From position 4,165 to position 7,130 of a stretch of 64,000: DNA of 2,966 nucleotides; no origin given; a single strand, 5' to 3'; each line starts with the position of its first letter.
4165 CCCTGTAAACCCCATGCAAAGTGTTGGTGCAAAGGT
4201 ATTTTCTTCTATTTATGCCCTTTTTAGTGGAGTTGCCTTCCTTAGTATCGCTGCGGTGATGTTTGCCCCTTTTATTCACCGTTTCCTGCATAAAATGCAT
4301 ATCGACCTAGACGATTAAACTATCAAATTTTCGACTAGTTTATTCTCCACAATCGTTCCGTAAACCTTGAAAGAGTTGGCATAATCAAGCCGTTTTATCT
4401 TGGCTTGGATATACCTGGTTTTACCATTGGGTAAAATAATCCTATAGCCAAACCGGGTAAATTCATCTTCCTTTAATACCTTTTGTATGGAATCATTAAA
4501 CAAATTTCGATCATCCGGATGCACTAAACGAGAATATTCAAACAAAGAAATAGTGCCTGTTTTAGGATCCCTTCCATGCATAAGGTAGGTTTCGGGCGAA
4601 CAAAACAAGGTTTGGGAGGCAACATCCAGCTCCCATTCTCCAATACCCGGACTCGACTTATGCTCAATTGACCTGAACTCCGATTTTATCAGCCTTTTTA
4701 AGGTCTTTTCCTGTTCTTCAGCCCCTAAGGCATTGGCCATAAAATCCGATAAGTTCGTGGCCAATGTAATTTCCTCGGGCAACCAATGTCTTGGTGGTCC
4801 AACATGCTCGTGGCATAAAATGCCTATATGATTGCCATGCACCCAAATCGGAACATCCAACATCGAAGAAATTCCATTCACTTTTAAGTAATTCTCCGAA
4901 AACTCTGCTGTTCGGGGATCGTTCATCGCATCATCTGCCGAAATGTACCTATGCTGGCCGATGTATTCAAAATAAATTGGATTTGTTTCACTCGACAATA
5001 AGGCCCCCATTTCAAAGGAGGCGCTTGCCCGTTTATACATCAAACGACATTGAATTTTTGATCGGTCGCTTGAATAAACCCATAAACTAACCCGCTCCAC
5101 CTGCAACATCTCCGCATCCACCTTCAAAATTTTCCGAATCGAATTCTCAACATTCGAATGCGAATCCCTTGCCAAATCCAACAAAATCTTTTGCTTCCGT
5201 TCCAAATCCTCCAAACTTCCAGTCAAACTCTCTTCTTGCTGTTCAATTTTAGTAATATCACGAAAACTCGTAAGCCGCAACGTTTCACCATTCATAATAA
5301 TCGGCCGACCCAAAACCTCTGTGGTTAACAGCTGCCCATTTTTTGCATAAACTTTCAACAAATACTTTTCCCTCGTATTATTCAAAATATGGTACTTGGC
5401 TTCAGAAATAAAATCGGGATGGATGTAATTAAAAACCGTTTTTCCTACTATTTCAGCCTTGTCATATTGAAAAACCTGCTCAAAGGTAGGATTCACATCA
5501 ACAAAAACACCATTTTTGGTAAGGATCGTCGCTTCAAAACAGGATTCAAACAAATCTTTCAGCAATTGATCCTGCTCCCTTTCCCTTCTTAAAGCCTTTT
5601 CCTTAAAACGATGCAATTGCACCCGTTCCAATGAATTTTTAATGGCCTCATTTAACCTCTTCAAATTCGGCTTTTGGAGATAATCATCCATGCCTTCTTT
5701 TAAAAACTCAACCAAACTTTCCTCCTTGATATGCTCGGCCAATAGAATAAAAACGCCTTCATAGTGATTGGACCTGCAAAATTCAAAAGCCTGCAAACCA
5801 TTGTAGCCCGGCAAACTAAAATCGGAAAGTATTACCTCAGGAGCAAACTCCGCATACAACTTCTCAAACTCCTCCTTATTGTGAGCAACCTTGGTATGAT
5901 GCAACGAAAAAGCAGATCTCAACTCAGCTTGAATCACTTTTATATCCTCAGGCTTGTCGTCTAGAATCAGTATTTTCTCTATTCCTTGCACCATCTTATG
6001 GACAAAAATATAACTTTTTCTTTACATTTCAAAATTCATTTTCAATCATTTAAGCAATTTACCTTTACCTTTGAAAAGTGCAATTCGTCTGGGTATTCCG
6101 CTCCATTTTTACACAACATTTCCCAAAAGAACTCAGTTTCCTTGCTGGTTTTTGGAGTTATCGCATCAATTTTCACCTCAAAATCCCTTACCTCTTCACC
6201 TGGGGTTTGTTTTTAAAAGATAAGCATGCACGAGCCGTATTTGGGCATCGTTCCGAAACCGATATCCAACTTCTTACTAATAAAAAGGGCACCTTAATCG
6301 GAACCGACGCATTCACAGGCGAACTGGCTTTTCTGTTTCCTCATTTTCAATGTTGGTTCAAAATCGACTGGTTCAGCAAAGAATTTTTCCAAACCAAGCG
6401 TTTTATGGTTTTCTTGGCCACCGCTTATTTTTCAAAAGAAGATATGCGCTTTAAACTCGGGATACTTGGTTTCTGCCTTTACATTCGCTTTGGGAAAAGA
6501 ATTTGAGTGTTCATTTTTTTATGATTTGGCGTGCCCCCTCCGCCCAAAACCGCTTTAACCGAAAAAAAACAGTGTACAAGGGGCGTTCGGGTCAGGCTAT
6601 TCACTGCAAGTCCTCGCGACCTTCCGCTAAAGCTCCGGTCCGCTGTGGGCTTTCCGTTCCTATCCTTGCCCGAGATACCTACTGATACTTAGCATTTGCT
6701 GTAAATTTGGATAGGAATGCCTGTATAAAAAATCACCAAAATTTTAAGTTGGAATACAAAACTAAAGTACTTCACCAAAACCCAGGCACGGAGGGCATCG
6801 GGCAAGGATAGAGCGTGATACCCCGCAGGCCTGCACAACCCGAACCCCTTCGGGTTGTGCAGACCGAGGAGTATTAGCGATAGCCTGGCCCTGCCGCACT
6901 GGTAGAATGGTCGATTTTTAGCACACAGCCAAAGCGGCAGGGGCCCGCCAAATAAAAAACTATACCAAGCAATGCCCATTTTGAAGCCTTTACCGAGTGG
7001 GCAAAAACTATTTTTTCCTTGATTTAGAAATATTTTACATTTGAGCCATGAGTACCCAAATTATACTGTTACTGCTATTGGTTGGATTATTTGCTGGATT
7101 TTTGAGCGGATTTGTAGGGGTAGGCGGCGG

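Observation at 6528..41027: A second dispersed GC-rich intergenic repeat family: six copies in 64 kb, always intergenic, with conserved blocks and variable internal segments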

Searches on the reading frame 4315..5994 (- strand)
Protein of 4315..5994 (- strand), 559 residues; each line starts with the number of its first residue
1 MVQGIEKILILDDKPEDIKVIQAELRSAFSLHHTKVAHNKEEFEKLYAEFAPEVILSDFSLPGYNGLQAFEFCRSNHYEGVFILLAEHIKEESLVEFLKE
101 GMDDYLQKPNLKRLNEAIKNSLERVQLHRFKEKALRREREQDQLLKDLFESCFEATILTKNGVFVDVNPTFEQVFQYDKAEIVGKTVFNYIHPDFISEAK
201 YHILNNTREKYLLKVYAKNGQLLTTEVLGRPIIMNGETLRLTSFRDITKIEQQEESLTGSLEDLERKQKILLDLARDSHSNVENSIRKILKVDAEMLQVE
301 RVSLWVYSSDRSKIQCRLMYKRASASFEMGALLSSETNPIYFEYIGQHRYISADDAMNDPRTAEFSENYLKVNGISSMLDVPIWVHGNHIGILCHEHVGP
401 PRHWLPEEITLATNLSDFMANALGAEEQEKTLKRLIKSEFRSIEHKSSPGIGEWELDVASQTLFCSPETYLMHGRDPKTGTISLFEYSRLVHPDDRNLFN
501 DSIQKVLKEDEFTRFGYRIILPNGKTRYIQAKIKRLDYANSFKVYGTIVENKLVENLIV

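Call 32: search_protein_families(library=pfam, proteins=[window:4315-5994:-])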
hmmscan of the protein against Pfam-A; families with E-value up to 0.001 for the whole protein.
window:4315-5994:- (559 aa): 7 families
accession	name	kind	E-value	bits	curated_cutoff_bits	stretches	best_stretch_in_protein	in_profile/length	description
PF08447.18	PAS_3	-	9.8e-17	61.5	25.6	1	463-536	2-75/89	PAS fold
PF00072.30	Response_reg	-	3.3e-14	53.4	30.2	1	8-118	1-110/111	Response regulator receiver domain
PF01590.32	GAF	-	7.3e-13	49.6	22.4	1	284-423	4-133/133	GAF domain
PF13426.13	PAS_9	-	7.5e-11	42.7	27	1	156-249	4-103/103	PAS domain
PF00989.32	PAS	-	3.8e-08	33.8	22.6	1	157-204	15-67/113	PAS fold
PF14598.12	PAS_11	-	1.2e-05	25.6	25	0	487-542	37-92/109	PAS domain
PF08448.16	PAS_4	-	0.00021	21.9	23.1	0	156-193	9-46/110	PAS fold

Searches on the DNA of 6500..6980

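Call 7: search_rna_families(source=window, start=6500, end=6980, threshold=evalue, max_evalue=10, show_alignments=3)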
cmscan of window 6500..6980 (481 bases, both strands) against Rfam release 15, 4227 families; matches with E-value up to 10: 6.
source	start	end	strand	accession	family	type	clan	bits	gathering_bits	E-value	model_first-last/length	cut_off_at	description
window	6586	6674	-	RF01705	Flavo-1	Gene; sRNA;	-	32.2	42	4.8e-05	1-76/76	no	Flavo-1 RNA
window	6827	6865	-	RF03672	MIR840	Gene; miRNA;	-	17.9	150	1.3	1-147/147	no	MIR840 microRNA precursor family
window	6817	6875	-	RF04123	mir-3127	Gene; miRNA;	-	16.6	82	5.3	1-87/87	no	mir-3127 microRNA precursor family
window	6816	6874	-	RF03357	mir-1842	Gene; miRNA;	-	15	81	6.3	1-60/60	no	mir-1842 microRNA precursor family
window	6826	6867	-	RF03952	mir-3718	Gene; miRNA;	-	13.8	78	8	1-92/92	no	mir-3718 microRNA precursor family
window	6756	6858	+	RF00195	RsmY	Gene; sRNA;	CL00106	13.4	57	0.62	1-121/121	no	RsmY RNA family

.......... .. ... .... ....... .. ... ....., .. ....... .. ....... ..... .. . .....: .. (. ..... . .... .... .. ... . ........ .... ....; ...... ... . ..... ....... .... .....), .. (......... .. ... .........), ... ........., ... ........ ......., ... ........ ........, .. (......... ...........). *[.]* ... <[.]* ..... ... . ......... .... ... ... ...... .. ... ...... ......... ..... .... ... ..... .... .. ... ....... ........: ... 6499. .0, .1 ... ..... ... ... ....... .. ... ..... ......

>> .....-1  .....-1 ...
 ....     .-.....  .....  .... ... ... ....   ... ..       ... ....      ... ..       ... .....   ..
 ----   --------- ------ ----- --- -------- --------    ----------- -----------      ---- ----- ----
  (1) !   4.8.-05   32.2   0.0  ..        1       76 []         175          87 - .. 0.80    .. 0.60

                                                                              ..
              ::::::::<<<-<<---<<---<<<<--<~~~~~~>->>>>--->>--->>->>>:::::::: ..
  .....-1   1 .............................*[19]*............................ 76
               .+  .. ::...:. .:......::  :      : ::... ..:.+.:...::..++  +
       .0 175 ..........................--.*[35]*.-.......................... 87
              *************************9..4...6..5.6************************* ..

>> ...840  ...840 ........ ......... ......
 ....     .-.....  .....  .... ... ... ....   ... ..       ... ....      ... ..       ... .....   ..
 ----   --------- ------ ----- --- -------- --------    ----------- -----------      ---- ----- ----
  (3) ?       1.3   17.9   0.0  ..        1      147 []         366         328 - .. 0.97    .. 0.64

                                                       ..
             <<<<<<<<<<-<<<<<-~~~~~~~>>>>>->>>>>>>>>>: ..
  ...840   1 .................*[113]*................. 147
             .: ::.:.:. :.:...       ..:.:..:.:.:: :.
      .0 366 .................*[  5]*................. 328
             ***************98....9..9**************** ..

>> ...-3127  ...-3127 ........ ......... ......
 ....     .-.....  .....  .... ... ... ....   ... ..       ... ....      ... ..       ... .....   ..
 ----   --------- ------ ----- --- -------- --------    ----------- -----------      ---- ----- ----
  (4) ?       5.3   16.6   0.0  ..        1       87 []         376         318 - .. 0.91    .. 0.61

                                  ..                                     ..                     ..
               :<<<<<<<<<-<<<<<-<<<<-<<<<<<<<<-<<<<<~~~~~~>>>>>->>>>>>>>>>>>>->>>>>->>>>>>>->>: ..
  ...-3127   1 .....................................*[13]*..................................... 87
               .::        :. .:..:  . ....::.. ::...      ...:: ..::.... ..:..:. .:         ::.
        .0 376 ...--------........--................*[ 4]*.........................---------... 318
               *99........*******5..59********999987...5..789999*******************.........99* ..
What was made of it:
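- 6525..6672 (-): Copy A (inner type 1). P1 5' strand 6668-6672 CGGGC; P2 long arm 6594-6666; P3 hairpin 6535-6591; P1 3' strand 6530-6534 GCACG (one G.A mismatch); tail 6525-6529 CCAAA. Rfam Flavo-1 32.2 bits, E=4.8e-5 on the small region (call 7).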
